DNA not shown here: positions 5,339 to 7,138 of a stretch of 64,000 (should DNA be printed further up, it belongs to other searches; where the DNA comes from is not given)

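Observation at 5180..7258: Inverted paralogous mini-lipoprotein genes (40/42 aa, poly-Asp +/- His3) bracketing a secreted HExxH metallopeptidase gene, with conserved 3' UUCG-hairpin + terminator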

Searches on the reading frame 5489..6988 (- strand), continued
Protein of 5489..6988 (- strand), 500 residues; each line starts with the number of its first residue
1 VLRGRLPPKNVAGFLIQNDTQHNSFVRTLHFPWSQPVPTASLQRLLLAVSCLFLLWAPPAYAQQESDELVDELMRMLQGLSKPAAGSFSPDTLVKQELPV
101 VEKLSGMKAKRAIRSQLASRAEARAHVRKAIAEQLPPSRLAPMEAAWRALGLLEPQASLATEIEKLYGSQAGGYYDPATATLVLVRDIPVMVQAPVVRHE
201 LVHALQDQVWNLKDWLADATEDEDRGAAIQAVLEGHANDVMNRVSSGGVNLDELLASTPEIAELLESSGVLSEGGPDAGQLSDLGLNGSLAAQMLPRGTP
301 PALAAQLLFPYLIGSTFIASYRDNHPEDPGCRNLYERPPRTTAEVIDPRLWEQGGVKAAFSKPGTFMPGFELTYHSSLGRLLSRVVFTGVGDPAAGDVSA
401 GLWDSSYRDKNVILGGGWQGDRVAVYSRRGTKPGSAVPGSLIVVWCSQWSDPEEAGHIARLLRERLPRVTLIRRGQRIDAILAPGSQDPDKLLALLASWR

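Call 38: list_cluster_members(proteins=[P0002, P0122, P0138, P0160, P0155, P0184, P0212, P0223, P0030, P0032])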
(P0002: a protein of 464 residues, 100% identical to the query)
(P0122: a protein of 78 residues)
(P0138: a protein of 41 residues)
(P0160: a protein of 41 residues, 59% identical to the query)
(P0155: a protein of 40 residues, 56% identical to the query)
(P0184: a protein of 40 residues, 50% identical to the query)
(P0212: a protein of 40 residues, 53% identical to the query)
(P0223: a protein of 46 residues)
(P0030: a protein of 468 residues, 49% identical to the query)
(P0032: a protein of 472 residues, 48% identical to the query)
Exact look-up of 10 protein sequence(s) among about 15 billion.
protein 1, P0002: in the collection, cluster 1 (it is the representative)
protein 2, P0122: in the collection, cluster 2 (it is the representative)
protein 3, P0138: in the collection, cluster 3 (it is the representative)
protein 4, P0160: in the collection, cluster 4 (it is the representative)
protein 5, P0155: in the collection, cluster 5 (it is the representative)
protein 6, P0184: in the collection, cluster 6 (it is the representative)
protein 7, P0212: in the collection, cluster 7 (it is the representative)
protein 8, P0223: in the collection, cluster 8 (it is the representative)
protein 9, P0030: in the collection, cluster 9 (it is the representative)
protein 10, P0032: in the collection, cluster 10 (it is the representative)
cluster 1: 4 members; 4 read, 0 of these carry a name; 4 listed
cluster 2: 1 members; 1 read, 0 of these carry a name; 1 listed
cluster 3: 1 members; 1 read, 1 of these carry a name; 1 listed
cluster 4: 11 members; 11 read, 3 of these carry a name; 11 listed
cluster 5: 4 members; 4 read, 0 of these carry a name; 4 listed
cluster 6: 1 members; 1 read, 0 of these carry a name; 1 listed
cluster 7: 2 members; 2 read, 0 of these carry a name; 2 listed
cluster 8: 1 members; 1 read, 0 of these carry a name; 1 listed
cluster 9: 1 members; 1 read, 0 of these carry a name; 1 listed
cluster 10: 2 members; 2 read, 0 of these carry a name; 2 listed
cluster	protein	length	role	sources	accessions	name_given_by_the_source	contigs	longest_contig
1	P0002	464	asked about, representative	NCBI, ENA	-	-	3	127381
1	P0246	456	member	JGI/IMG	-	-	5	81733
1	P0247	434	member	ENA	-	-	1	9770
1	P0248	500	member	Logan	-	-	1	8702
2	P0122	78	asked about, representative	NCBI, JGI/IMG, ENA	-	-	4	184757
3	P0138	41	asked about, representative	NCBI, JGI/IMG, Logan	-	Phr family secreted Rap phosphatase inhibitor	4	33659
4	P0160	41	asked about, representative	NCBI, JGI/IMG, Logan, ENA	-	-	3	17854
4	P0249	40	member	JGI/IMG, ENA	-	hypothetical protein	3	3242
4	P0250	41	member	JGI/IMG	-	hypothetical protein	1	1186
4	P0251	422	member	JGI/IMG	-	two-component system sensor histidine kinase BaeS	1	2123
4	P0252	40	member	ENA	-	-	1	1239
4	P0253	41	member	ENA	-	-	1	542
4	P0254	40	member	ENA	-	-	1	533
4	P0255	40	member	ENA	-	-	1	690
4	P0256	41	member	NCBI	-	-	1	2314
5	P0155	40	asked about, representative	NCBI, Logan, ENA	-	-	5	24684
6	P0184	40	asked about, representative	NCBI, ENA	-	-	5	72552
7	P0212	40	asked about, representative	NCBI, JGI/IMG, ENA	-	-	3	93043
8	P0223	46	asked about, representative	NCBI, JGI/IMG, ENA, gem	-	-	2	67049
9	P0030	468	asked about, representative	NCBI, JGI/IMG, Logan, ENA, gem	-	-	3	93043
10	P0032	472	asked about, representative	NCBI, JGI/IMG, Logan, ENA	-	-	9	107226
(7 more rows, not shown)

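Call 60: search_solved_structures(query=A3, max_evalue=1)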
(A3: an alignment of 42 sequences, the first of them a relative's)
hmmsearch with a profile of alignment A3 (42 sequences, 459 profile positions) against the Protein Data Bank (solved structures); distinct sequences matched with E-value up to 1: 16.
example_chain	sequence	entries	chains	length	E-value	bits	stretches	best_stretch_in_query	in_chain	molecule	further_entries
9ikz_B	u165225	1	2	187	0.041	15.8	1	171-264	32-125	Non-structural protein 8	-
6m5i_B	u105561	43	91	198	0.045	15.7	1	171-264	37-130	Non-structural protein 8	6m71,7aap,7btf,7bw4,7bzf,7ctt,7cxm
6xez_B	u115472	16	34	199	0.046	15.7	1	171-264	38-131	Non-structural protein 8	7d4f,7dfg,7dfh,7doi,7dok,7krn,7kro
9blf_B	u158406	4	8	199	0.046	15.7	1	171-264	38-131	Non-structural protein 8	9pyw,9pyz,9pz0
7c2k_B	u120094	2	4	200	0.046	15.7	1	171-264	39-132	Non-structural protein 8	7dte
6yyt_B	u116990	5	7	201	0.047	15.7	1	171-264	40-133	nsp8 | Non-structural protein 8 | SARS-CoV-2 nsp8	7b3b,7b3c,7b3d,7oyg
6xqb_B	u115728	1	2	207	0.05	15.6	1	171-264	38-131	Non-structural protein 8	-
7bv1_B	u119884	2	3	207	0.05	15.5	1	171-264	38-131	Non-structural protein 8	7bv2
8xko_B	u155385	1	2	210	0.052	15.5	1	171-264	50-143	Non-structural protein 8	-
7ozu_B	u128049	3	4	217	0.055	15.4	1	171-264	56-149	Non-structural protein 8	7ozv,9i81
12sn_B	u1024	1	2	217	0.056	15.4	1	171-264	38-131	Non-structural protein 8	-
24ew_B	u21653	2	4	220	0.057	15.3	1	171-264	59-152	Non-structural protein 8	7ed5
6nur_B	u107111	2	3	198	0.058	15.3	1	171-264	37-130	NSP8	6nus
2ahm_E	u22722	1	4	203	0.061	15.3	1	171-264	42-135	Replicase polyprotein 1ab, heavy chain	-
8eir_C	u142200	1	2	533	0.28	13.1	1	171-264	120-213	nsp7-nsp10 of Replicase polyprotein 1a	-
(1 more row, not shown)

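Call 68: predict_structure(alignment_id=A3)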
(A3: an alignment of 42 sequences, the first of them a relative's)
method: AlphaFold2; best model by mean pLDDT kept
length: 464 residues; sequences in the alignment: 42
mean_pLDDT: 83.1   pTM: 0.81
mean pLDDT of the five models: 83.1, 82.8, 80.9, 80.7, 80.3
residues with pLDDT >= 90: 255; 70-90: 105; 50-70: 76; < 50: 28
segments of 3 or more residues with pLDDT < 50: 24-26, 45-48, 232-250
pLDDT, mean of each block of 10 residues (from residue 1): 75 79 51 62 52 90 96 97 92 91 92 94 92 82 93 85 97 91 89 96 90 59 63 45 41 71 94 94 95 94 96 93 78 86 97 94 86 72 94 67 79 95 96 92 79 75 69
secondary structure, 60 per line:
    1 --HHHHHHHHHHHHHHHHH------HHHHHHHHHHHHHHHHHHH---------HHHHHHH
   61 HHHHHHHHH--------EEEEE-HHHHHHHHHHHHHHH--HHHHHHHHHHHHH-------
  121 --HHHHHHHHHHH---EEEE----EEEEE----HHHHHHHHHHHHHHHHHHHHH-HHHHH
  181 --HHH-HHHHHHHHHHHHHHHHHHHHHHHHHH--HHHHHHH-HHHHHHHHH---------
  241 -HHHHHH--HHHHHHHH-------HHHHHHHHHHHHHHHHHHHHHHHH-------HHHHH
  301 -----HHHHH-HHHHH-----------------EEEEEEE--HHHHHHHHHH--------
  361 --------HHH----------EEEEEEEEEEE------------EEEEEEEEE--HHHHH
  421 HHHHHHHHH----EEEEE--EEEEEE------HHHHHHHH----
elements in order: H3-19 H26-44 H54-69 E78-82 H84-98 H101-113 H123-133 E137-140 E145-149 H154-174 H176-180 H187-212 H215-221 H223-231 H242-247 H250-257 H265-288 H296-300 H306-310 H312-316 E334-340 H343-352 E382-392 E405-413 H416-429 E434-438 E441-446 H453-460
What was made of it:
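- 5486..6880 (-): Secreted zincin-like metallopeptidase (DUF8575 / PF26686), 464 aa. HELVH lies at 6380-6394, with an invariant downstream E in the EGHA motif. The AF2 model has pLDDT 83 (call 68).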

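Call 72: fold_search(model_id=the predicted structure, library=pdb)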
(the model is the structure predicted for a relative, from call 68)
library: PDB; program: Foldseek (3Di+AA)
matches with E <= 10: 320; with E <= 0.001: 0
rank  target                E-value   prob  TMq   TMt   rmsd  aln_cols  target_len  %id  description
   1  3cmn                  2.8e-03  1.00  0.33  0.48   8.6       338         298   16  Crystal structure of a putative hydrolase with a novel fold from Chloroflexus aurantiacus (released 2008-04-08)
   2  9dd2                  1.1e-01  0.12  0.12  0.18  19.4       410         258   12  Crystal Structure of Designed allosteric facilitated dissociation switch AS5 (released 2025-08-20)
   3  8ure_A                1.4e-01  0.12  0.14  0.15  20.2       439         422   12  CryoEM Structure of Allosterically Switchable De Novo Protein sr312, in Open State with Effector Peptide (released 2024-08-14)
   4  9dd3_A                2.3e-01  0.11  0.12  0.19  18.2       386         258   11  Crystal Structure of Designed allosteric facilitated dissociation switch AS5 in complex state HE (released 2025-08-20)
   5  4pks                  2.5e-01  0.33  0.14  0.13  18.4       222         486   13  Anthrax toxin lethal factor with bound small molecule inhibitor 11 (released 2014-11-12)
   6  9dcy_A                2.9e-01  0.08  0.11  0.18  20.7       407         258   11  Crystal Structure of Designed allosteric facilitated dissociation switch AS1 in complex state HE (released 2025-08-20)
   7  8sln_A                3.4e-01  0.54  0.15  0.27  16.0       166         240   24  Crystal structure of Deinococcus geothermalis PprI complexed with ssDNA (released 2024-03-13)
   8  7cu8_D                3.8e-01  0.30  0.14  0.31  14.2       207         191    9  Crystal structure of the soluble domain of TiME protein from Mycobacterium tuberculosis (released 2021-08-25)
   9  4pku                  3.8e-01  0.28  0.15  0.14  17.6       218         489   12  Anthrax toxin lethal factor with bound small molecule inhibitor 15 (released 2014-11-12)
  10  3dti                  4.0e-01  0.47  0.16  0.27  17.7       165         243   21  Crystal structure of the IRRE protein, a central regulator of DNA damage repair in deinococcaceae (released 2009-02-10)
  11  8slm                  4.2e-01  0.41  0.15  0.26  17.1       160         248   24  Crystal structure of Deinococcus geothermalis PprI (released 2024-03-13)
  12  7mwr_B                4.2e-01  0.13  0.16  0.24  17.5       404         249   10  Structure of De Novo designed beta sheet heterodimer LHD101A53/B4 (released 2022-01-19)
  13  1pwp_A                4.2e-01  0.04  0.12  0.08  30.6       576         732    9  Crystal Structure of the Anthrax Lethal Factor complexed with Small Molecule Inhibitor NSC 12155 (released 2004-01-13)
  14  8up1_A                4.4e-01  0.10  0.17  0.21  22.4       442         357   10  CryoEM Structure of Allosterically Switchable De Novo Protein sr322, In Closed State without Effector Peptide (released 2024-08-14)
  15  9dcx                  5.2e-01  0.04  0.09  0.13  21.7       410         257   12  Crystal Structure of designed allosteric facilitated dissociation switch AS1 (released 2025-08-20)
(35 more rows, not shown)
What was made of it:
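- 5486..6880 (-): The best PDB fold match is 3cmn, followed by anthrax lethal factor and IrrE/PprI (call 72).
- On Zincin / gluzincin metallopeptidase (the neighbouring gene): Anthrax lethal factor and IrrE/PprI follow at E > 0.1 (call 72).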

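Call 77: search_protein_families(library=phrogs, proteins=[window:5489-6880:-], max_evalue=0.01)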
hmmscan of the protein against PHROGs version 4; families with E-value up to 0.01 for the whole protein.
window:5489-6880:- (464 aa): 0 families
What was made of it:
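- Closest known: Phage-encoded small lipoproteins. Different: There is no similarity and no PHROG hit (call 77).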
